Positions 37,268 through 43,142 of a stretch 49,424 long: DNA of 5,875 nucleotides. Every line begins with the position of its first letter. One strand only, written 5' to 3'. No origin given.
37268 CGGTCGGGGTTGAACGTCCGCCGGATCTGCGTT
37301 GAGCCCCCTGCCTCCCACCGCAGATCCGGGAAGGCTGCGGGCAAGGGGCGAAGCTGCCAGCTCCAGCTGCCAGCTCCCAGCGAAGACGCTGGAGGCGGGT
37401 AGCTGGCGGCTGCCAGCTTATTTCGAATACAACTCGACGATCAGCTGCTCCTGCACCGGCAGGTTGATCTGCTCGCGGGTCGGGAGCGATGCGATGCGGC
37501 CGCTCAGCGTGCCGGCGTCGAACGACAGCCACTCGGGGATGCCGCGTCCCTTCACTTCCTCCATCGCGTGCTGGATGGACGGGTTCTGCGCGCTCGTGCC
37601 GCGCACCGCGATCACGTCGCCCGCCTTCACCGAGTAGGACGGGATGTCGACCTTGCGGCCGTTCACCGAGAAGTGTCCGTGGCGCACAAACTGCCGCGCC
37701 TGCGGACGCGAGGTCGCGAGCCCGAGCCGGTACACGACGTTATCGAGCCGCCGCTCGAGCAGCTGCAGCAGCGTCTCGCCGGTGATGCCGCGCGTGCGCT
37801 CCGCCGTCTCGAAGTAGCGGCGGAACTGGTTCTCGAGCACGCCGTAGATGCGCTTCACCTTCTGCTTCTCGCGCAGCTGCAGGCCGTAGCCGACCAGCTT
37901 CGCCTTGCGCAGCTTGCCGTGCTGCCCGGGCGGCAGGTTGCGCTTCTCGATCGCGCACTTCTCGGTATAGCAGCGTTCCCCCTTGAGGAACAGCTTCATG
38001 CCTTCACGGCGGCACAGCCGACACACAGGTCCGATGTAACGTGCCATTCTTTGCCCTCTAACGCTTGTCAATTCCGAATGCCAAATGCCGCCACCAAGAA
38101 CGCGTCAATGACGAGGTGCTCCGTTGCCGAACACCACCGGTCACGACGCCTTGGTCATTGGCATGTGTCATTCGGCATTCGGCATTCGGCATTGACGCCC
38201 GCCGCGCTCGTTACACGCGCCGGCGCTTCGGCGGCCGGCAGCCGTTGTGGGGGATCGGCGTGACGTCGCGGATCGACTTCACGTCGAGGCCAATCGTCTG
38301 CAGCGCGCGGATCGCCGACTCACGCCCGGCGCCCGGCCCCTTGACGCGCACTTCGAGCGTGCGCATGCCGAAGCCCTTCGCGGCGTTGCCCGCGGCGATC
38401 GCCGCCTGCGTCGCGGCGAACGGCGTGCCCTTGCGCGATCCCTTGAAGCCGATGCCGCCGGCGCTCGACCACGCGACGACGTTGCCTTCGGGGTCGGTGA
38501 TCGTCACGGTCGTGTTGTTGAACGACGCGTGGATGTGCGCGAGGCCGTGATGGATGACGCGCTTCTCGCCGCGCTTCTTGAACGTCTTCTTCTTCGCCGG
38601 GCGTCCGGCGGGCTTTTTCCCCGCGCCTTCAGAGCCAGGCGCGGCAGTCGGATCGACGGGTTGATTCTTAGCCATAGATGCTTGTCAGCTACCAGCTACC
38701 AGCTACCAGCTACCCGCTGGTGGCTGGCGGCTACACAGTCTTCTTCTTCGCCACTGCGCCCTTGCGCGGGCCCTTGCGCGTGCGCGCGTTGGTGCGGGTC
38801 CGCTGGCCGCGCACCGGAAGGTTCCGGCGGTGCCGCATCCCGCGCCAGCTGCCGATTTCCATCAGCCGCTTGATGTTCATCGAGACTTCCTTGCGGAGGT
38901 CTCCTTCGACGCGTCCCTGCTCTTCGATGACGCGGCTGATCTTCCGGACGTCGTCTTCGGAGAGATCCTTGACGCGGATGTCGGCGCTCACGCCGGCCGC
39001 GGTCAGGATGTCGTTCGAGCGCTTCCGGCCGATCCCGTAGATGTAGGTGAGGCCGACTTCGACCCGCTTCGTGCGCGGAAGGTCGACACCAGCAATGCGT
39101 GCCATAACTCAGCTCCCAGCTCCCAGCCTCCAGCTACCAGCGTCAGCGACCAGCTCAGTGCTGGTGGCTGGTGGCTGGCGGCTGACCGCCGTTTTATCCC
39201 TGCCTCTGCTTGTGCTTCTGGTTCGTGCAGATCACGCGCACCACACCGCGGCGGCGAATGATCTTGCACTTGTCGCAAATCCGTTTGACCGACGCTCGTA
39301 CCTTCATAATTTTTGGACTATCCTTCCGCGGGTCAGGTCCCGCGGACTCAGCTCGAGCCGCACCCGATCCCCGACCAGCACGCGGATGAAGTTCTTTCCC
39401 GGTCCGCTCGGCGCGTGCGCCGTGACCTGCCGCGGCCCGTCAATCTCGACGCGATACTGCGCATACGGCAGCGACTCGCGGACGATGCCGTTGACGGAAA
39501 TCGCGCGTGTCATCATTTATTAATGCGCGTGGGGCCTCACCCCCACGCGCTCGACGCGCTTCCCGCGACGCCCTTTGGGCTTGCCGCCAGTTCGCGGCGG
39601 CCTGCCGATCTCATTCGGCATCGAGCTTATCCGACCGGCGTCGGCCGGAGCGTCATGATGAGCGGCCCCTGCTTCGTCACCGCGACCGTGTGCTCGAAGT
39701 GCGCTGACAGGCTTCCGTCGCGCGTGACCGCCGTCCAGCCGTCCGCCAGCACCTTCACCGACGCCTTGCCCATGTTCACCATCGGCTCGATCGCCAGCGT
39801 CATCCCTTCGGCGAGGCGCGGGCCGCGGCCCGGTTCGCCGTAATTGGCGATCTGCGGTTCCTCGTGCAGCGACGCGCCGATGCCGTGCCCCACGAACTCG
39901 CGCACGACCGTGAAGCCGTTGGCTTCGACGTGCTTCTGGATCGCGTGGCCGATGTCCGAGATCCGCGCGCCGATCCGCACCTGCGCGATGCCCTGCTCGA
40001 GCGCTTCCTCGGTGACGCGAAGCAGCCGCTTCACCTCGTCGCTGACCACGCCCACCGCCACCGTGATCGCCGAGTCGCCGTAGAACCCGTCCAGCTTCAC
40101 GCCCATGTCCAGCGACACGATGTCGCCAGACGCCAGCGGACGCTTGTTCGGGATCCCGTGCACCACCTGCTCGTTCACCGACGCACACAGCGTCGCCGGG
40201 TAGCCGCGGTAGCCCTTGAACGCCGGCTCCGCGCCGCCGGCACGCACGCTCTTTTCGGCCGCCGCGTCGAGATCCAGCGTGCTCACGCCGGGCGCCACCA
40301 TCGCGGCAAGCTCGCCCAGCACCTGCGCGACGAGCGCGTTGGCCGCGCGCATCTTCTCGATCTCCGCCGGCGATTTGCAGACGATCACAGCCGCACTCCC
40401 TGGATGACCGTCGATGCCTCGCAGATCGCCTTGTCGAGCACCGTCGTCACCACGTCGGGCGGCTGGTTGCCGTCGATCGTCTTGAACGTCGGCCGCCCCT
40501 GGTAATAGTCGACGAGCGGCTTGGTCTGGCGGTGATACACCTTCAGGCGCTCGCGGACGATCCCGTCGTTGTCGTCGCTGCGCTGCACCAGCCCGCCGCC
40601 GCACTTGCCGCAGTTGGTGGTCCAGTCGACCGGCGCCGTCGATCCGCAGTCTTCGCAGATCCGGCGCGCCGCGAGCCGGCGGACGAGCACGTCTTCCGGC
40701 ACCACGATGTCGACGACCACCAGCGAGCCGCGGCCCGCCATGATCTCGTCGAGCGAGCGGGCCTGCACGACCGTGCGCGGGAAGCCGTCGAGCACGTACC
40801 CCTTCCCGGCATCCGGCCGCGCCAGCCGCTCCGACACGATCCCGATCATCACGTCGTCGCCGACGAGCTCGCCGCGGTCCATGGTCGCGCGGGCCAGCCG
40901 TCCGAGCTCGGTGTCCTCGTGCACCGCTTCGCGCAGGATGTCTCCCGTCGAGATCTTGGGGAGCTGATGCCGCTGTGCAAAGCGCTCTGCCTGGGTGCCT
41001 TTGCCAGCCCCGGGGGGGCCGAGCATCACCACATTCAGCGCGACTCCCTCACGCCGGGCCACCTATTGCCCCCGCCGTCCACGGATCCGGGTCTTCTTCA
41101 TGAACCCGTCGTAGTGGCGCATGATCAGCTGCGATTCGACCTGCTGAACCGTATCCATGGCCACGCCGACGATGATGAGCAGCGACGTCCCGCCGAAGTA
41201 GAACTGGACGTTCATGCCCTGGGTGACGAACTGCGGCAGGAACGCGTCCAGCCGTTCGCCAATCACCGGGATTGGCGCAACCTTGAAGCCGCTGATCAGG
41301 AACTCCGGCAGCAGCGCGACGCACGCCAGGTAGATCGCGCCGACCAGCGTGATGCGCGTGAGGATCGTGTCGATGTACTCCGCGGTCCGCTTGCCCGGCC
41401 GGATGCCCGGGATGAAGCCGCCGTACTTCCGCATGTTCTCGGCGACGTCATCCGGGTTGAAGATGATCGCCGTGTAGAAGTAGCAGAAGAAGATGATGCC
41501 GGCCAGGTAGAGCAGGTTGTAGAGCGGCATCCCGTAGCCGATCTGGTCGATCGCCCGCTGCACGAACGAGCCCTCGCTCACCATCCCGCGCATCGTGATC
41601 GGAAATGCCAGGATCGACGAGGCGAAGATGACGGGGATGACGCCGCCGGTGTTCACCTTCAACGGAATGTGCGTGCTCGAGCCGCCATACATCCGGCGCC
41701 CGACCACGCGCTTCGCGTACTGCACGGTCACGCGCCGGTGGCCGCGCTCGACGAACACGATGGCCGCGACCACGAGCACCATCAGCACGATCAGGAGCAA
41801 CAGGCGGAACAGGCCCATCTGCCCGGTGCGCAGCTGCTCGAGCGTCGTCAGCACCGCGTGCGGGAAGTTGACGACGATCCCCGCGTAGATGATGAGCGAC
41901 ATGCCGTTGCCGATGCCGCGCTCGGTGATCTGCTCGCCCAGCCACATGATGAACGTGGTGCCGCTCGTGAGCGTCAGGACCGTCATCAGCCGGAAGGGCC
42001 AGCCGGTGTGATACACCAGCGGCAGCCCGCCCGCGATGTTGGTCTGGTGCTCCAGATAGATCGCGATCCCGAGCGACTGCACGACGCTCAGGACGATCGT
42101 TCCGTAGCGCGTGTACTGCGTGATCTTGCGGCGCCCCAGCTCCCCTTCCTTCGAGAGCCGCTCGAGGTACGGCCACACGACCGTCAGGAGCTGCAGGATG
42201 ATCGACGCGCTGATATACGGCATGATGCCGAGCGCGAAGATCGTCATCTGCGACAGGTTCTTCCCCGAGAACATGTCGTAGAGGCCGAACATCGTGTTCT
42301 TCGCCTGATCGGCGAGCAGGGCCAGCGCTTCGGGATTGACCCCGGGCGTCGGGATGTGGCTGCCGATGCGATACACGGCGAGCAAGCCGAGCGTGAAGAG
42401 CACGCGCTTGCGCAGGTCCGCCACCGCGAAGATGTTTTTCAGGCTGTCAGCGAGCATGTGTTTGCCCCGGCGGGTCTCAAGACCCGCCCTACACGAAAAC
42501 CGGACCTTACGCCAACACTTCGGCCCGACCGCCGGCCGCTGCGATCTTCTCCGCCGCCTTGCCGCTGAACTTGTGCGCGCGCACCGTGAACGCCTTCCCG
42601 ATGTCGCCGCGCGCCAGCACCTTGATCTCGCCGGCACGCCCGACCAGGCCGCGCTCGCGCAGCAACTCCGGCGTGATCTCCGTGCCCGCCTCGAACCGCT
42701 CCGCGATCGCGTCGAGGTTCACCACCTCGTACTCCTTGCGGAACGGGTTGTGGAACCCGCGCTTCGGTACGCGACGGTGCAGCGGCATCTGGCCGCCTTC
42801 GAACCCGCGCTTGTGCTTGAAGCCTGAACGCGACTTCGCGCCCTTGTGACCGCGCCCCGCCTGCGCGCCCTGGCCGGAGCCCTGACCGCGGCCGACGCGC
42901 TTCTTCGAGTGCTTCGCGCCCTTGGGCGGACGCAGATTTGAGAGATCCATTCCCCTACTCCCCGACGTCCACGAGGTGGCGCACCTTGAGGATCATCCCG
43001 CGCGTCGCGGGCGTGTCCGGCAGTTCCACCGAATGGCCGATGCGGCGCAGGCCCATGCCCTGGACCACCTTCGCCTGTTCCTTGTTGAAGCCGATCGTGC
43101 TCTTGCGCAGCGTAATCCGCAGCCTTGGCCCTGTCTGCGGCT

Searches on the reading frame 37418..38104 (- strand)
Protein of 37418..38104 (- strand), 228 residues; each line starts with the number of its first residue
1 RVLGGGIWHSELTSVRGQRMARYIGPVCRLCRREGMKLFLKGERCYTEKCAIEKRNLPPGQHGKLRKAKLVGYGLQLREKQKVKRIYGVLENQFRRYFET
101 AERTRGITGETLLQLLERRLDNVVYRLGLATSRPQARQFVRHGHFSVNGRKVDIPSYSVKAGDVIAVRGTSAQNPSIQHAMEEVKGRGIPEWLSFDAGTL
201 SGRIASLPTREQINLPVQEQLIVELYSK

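Call 66: search_protein_families(library=pfam, proteins=[window:37418-38104:-], max_evalue=0.0001)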
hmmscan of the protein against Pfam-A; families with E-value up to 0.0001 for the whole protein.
window:37418-38104:- (228 aa): 2 families
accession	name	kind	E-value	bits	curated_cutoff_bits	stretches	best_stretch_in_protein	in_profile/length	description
PF00163.24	Ribosomal_S4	-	2e-37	128.2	23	1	22-117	1-95/95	Ribosomal protein S4/S9 N-terminal domain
PF01479.30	S4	-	4.5e-21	74.8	22.8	1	118-165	1-48/48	S4 domain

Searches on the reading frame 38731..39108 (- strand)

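Call 52: search_protein_families(library=pfam, proteins=[window:38731-39108:-], max_evalue=0.001)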
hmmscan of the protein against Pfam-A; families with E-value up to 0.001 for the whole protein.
window:38731-39108:- (125 aa): 1 family
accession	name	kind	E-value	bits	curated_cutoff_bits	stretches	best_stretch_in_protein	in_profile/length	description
PF00416.27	Ribosomal_S13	-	2.8e-32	112.3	31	1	4-110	1-128/128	Ribosomal protein S13/S18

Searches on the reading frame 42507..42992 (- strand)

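Call 52: search_protein_families(library=pfam, proteins=[window:42507-42992:-], max_evalue=0.001)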
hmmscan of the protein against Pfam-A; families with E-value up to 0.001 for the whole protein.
window:42507-42992:- (161 aa): 1 family
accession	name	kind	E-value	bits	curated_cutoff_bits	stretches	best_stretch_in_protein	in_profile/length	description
PF00828.25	Ribosomal_L27A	-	2.7e-17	63.4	21.5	1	90-158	1-72/72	Ribosomal proteins 50S-L15, 50S-L18e, 60S-L27A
